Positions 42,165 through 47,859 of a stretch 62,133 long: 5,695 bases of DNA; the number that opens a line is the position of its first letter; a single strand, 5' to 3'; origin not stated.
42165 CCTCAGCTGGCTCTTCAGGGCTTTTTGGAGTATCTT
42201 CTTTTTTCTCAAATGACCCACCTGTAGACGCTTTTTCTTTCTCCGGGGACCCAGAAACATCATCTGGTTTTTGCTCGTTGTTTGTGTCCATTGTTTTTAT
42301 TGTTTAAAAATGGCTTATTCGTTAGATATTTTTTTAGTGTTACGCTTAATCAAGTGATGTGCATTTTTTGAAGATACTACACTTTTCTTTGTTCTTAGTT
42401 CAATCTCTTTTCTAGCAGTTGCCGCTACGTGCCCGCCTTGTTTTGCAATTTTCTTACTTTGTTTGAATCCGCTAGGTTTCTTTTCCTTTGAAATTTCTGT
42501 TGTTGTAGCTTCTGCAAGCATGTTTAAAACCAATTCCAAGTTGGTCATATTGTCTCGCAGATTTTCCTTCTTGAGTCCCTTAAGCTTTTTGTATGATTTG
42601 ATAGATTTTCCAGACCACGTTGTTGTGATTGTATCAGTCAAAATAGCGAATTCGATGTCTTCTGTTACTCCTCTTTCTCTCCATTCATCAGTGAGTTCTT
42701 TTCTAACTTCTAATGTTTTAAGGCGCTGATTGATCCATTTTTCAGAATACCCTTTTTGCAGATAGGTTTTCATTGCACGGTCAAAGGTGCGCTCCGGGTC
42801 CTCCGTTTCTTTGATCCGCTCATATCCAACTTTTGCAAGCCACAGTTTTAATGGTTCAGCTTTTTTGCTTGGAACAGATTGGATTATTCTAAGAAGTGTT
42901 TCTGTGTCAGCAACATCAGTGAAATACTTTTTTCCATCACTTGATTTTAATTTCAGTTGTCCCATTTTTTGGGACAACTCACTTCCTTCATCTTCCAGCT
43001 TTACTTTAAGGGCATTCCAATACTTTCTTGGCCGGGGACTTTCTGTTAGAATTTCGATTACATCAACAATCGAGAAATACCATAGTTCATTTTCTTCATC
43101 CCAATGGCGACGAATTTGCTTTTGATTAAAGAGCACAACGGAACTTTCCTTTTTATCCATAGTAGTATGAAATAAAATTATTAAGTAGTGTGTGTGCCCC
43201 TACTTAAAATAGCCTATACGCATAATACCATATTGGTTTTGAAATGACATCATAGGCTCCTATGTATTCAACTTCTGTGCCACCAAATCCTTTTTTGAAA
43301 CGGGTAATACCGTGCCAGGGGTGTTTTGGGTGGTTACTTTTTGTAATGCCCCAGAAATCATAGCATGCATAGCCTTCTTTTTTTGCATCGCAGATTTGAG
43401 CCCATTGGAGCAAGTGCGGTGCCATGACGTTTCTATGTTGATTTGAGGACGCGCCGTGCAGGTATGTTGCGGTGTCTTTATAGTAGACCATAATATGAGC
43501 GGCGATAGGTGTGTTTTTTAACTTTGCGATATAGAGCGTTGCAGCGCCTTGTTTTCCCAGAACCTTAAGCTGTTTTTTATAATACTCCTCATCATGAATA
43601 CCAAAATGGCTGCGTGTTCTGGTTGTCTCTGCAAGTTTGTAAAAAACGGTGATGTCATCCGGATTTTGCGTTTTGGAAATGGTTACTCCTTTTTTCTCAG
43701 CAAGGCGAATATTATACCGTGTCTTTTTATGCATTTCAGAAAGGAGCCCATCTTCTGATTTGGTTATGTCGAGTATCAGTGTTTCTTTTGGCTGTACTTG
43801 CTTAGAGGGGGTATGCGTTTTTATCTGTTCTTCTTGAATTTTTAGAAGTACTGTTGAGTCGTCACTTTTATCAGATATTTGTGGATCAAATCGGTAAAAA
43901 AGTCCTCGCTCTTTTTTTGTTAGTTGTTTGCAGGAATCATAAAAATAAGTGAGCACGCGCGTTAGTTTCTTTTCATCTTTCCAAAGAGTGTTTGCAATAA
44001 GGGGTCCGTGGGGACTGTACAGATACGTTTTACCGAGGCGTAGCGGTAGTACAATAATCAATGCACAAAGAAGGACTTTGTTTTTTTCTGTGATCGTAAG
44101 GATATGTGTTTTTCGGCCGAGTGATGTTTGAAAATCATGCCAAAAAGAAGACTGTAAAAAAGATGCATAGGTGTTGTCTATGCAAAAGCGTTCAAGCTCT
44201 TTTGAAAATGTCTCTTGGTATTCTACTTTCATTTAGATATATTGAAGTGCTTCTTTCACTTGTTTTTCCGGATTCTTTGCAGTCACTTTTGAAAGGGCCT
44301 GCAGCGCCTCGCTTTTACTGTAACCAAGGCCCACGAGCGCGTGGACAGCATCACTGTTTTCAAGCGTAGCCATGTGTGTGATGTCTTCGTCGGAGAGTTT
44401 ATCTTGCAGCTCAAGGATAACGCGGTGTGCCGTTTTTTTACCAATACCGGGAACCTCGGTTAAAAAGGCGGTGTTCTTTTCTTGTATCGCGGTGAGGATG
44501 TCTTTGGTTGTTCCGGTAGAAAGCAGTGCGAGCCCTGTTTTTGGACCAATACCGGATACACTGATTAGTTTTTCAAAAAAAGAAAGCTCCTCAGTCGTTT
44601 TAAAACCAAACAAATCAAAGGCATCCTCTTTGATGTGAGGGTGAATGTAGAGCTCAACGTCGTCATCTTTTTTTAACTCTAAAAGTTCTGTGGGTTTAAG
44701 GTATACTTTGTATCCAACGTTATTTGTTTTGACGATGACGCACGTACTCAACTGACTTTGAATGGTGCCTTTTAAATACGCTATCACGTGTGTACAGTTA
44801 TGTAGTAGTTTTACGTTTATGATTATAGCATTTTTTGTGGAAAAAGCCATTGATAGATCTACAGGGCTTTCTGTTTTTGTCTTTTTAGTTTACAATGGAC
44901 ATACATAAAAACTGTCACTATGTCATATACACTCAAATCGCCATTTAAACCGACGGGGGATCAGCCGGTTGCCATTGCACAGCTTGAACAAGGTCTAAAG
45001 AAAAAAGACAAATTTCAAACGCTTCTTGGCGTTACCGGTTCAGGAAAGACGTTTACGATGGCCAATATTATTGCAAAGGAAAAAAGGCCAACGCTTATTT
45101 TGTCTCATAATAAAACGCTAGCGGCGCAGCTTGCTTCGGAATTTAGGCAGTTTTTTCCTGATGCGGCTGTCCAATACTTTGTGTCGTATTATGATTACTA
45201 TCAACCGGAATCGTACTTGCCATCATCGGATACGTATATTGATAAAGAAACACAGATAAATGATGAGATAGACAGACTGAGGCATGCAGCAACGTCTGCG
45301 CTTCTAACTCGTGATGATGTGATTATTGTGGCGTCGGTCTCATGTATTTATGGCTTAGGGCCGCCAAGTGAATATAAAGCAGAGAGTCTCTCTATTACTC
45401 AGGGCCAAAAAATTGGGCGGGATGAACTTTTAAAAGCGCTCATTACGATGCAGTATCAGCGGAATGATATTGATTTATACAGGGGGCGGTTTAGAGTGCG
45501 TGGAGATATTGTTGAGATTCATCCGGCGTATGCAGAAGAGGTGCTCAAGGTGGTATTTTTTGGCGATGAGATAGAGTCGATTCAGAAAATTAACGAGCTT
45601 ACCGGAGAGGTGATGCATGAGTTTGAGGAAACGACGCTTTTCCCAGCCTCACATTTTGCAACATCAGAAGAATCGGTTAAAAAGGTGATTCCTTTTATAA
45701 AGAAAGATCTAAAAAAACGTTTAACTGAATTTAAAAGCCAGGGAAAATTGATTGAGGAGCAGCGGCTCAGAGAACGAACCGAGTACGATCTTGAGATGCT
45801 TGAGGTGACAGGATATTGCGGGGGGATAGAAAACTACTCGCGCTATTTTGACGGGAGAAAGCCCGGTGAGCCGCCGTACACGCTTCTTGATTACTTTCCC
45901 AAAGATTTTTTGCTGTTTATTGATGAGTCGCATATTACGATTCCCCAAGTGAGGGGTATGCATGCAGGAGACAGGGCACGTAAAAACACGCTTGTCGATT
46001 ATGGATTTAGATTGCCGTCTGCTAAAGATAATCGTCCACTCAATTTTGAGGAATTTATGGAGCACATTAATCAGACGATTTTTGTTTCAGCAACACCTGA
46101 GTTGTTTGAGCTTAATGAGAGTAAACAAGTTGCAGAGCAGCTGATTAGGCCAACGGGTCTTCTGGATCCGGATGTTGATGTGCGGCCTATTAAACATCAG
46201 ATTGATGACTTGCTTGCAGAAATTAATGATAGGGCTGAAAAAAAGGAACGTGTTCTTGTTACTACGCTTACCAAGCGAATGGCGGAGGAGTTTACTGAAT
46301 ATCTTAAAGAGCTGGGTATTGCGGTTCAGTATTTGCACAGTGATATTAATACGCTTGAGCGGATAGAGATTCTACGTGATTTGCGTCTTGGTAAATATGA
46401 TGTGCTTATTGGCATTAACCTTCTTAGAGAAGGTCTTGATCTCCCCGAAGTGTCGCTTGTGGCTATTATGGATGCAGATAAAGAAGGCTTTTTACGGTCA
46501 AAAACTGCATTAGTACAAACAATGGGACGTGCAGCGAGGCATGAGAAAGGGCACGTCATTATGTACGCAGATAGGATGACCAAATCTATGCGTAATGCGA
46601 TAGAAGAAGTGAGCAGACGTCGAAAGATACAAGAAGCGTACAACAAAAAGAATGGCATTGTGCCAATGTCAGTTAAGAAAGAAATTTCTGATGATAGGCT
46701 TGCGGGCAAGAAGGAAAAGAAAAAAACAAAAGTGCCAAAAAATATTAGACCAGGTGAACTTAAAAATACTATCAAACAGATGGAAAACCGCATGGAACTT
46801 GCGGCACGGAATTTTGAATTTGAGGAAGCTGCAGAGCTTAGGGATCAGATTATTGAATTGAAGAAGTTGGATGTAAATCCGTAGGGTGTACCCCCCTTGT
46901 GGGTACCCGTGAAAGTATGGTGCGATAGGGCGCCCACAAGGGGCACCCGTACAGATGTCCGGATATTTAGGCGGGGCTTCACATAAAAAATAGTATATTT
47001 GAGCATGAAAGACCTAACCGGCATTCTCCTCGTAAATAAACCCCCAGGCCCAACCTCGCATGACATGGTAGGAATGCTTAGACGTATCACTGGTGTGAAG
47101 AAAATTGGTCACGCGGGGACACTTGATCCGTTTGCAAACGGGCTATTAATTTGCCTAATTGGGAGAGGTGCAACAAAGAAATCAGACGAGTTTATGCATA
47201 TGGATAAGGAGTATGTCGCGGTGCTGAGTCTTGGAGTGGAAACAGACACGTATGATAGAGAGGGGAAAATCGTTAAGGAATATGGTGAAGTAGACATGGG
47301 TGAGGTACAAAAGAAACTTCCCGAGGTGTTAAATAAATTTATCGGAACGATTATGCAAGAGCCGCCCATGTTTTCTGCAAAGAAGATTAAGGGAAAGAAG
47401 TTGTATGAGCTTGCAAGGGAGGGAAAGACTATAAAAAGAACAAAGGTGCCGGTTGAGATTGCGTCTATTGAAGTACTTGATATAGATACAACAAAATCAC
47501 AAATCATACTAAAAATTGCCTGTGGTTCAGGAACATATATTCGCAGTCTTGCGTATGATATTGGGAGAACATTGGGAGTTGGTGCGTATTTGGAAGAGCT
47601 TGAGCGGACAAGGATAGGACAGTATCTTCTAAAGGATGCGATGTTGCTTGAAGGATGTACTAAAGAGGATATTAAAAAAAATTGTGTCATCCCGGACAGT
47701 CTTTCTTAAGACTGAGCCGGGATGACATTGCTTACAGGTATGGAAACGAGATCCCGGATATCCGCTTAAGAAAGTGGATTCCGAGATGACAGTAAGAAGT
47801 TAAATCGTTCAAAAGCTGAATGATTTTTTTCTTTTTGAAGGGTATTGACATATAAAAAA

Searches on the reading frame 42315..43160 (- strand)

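Call 13: search_protein_families(library=pfam, proteins=[window:42315-43160:-])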
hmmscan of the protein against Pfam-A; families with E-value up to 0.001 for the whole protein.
window:42315-43160:- (281 aa): 1 family
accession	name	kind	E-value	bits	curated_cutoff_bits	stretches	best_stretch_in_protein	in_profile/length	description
PF02498.22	Bro-N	-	5.4e-07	30.6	25.6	1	16-110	2-92/96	BRO family, N-terminal domain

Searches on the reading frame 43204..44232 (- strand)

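Call 13: search_protein_families(library=pfam, proteins=[window:43204-44232:-])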
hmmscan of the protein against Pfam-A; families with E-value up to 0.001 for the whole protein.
window:43204-44232:- (342 aa): 2 families
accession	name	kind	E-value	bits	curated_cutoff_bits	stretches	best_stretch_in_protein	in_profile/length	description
PF02388.22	FemAB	-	3.4e-51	174.8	24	2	10-238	3-238/406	FemAB family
PF13480.13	Acetyltransf_6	-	4.7e-15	56.4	22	1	169-295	5-136/143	Acetyltransferase (GNAT) domain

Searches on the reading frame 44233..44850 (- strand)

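Call 13: search_protein_families(library=pfam, proteins=[window:44233-44850:-])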
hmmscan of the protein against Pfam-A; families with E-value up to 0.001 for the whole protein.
window:44233-44850:- (205 aa): 6 families
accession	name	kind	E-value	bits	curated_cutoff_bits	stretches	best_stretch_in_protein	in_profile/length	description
PF14520.12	HHH_5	-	2.1e-19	70.2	27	1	92-150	1-57/57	Helix-hairpin-helix domain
PF01330.27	RuvA_N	-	5.9e-15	55.6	23.6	1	23-82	2-61/61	RuvA N terminal domain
PF07499.19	RuvA_C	-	6.5e-09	36.6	24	1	166-203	4-44/47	RuvA, C-terminal domain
PF00633.29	HHH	-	1.3e-07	31.5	24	0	130-145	13-28/30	Helix-hairpin-helix motif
PF02371.22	Transposase_20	-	0.00082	20.1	21.3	0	129-151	3-25/87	Transposase IS116/IS110/IS902 family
PF01367.25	5_3_exonuc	-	0.00093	20.1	40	0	96-124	21-50/97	5'-3' exonuclease, C-terminal SAM fold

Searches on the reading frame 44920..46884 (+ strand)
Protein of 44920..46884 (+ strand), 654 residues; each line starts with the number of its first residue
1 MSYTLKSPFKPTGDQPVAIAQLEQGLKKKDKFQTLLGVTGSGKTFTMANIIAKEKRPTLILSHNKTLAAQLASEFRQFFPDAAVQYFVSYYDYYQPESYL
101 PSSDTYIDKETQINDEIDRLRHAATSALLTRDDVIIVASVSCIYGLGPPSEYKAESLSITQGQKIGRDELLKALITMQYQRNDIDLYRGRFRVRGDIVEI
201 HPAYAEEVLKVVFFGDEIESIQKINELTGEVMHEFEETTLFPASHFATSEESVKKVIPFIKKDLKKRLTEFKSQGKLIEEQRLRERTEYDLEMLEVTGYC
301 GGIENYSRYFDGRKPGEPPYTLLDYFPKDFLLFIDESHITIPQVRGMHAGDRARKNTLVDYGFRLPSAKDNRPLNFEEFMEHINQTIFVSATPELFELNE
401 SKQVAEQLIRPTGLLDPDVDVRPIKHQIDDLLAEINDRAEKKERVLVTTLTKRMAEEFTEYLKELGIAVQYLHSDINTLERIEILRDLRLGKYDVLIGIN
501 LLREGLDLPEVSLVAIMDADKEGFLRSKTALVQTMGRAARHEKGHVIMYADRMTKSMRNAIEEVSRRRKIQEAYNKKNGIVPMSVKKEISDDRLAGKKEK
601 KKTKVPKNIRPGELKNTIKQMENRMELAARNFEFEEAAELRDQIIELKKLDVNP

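Call 13: search_protein_families(library=pfam, proteins=[window:44920-46884:+])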
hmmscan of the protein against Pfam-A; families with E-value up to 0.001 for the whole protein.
window:44920-46884:+ (654 aa): 6 families
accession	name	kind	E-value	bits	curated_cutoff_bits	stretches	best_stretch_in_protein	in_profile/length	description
PF17757.6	UvrB_inter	-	1.1e-31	109.2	22.9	1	157-246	1-91/91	UvrB interaction domain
PF00271.37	Helicase_C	-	1.4e-21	77.2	23.5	1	429-541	4-109/110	Helicase conserved C-terminal domain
PF12344.14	UvrB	-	3.2e-21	75.3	27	1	548-589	1-42/43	Ultra-violet resistance protein B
PF04851.21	ResIII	-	1e-10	42.2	22.5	1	11-85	4-83/164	Type III restriction enzyme, res subunit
PF02151.25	UVR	-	3.1e-10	39.9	21.5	1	615-649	1-35/36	UvrB/uvrC motif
PF00270.35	DEAD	-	9.9e-07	29.1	26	1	27-85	13-75/167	DEAD/DEAH box helicase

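Call 53: find_related_loci(query=window:44920-46884:+, collection=genome_contigs, flank=10000)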
Query window:44920-46884:+ (654 aa) in genome_contigs; peptide patterns used: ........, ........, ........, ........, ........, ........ (x = any residue, [..] = any of these).
426 stretches matched a pattern; 396 encode a relative of the query (tblastn E <= 1e-3); the best 80 are kept; 80 distinct loci.
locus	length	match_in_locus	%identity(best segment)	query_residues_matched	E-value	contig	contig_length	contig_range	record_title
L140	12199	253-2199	63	3-649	0e+0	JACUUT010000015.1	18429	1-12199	MAG: Dehalococcoidia bacterium isolate Kmv38 NODE_1487_length_18429_cov_6.600087, whole genome shotgun sequence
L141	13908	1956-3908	62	2-649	0e+0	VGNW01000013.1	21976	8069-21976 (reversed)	MAG: Chloroflexi bacterium isolate M_DeepCast_200m_m2_194 M_DeepCast_200m_m2_194_Ga0194113_10003214, whole genome shotgu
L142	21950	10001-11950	61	3-649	0e+0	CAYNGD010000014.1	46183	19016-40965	MAG TPA_asm: uncultured Dehalococcoidales bacterium isolate binchicken_co178_75 genome assembly, contig: NODE_1281_lengt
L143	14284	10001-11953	62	2-649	0e+0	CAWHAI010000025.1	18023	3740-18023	MAG: uncultured Chloroflexia bacterium isolate MFD04408.bin.2.112 genome assembly, contig: contig_61700, whole genome sh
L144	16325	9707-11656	62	3-649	0e+0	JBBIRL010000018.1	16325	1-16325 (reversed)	MAG: Dehalococcoidia bacterium isolate CYF170214_bin_349 NODE_4064_length_16325_cov_4.092932, whole genome shotgun seque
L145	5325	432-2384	62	2-649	0e+0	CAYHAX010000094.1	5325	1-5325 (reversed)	MAG TPA_asm: uncultured Dehalococcoidia bacterium isolate ERP119294_co2_375 genome assembly, contig: k141_1549178, whole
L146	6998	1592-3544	61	2-649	0e+0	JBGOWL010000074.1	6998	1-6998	MAG: Dehalococcoidia bacterium isolate OBJ_0618_130150_93 k141_4899720_length_6998_cov_11.0265, whole genome shotgun seq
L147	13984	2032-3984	61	2-649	0e+0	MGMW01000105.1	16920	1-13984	MAG: Chloroflexi bacterium RBG_13_53_26 RBG_13_scaffold_5771, whole genome shotgun sequence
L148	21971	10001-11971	61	2-648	0e+0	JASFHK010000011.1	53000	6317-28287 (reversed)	MAG: Dehalococcoidia bacterium isolate D0608M20metaG_Bin_442 D0608M20metaG_FD_scaffold_42_c1, whole genome shotgun seque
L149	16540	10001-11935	61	1-649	0e+0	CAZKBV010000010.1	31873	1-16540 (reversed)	MAG TPA_asm: uncultured Oscillospiraceae bacterium isolate SRP222994_co1_176 genome assembly, contig: NODE_2592_length_3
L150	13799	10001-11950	61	3-649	0e+0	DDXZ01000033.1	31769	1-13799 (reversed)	MAG TPA_asm: Dehalococcoidia bacterium UBA2247 UBA2247_contig_1694, whole genome shotgun sequence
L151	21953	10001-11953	61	2-649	0e+0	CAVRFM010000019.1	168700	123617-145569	MAG: uncultured Chloroflexia bacterium isolate MFD04492.bin.1.138 genome assembly, contig: contig_52412, whole genome sh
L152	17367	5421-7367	61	3-648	0e+0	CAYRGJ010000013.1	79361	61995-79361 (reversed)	MAG TPA_asm: uncultured Dehalococcoidia bacterium isolate SRP192927_co6_610 genome assembly, contig: NODE_309_length_793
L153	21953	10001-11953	61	3-649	0e+0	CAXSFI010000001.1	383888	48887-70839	MAG: uncultured bacterium isolate private_X16_metawrap_bin.10 genome assembly, contig: private_X16_metawrap_bin.10_1, wh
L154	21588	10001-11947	60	3-648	0e+0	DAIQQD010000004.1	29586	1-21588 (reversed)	MAG TPA_asm: Chloroflexota bacterium isolate CTOTU25591 NODE_298_length_29586_cov_9.933155, whole genome shotgun sequenc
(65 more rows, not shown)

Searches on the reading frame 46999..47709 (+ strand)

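Call 13: search_protein_families(library=pfam, proteins=[window:46999-47709:+])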
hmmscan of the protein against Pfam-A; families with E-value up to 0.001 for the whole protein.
window:46999-47709:+ (236 aa): 2 families
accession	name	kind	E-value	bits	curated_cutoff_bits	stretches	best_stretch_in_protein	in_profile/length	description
PF01509.24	TruB_N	-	2.6e-49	167.9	27.3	1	28-181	1-149/149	TruB family pseudouridylate synthase (N terminal domain)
PF16198.10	TruB_C_2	-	4.1e-08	33.7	29.3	1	182-215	1-32/66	tRNA pseudouridylate synthase B C-terminal domain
